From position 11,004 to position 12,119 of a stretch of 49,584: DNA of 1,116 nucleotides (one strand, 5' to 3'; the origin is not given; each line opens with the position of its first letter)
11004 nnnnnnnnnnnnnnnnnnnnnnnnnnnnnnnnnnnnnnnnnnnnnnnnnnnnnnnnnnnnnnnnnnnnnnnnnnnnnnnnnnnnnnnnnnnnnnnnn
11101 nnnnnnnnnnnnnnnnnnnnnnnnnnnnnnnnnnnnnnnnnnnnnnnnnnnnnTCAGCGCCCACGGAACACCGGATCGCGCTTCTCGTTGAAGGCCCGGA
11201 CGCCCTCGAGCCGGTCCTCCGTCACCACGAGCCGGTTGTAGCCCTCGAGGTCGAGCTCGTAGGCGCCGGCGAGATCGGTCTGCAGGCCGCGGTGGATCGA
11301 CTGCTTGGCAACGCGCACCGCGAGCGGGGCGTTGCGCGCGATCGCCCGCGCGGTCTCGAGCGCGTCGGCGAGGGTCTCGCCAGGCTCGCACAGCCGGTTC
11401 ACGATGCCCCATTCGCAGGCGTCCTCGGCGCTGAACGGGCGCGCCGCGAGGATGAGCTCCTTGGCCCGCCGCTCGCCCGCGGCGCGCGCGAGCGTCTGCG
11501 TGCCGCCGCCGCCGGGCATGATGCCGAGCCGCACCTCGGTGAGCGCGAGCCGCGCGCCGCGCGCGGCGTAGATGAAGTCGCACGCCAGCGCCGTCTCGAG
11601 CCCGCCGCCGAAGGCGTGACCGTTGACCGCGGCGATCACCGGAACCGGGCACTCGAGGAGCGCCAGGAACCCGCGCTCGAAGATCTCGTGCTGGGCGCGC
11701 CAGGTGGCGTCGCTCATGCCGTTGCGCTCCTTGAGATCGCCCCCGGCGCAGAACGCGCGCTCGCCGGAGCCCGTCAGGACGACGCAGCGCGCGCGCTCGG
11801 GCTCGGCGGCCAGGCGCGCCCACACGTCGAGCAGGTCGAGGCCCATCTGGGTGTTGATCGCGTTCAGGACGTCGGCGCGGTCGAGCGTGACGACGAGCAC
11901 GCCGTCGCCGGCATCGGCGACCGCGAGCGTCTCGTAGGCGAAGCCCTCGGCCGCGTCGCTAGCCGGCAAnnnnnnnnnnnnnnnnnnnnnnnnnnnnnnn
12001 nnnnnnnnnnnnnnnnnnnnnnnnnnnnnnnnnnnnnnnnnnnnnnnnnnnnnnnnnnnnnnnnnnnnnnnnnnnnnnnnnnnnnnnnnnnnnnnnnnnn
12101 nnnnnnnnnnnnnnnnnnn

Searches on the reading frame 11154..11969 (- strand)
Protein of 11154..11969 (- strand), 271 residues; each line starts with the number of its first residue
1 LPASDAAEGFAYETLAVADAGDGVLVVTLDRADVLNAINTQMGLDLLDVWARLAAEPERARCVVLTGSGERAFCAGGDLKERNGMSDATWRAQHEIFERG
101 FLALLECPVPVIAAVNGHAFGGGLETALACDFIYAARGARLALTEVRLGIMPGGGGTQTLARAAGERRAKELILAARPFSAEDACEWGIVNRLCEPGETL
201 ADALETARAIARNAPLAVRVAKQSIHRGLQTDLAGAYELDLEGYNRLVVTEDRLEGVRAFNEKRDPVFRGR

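Call 8: search_protein_families(library=pfam, proteins=[window:11154-11969:-], max_evalue=0.00001)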
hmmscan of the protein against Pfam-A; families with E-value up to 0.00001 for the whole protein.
window:11154-11969:- (271 aa): 2 families
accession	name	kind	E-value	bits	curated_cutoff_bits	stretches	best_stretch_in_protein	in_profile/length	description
PF00378.25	ECH_1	-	2.2e-64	217.6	27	1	21-270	3-250/251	Enoyl-CoA hydratase/isomerase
PF16113.10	ECH_2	-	2.9e-32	112.9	27.2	1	26-195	3-173/335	Enoyl-CoA hydratase/isomerase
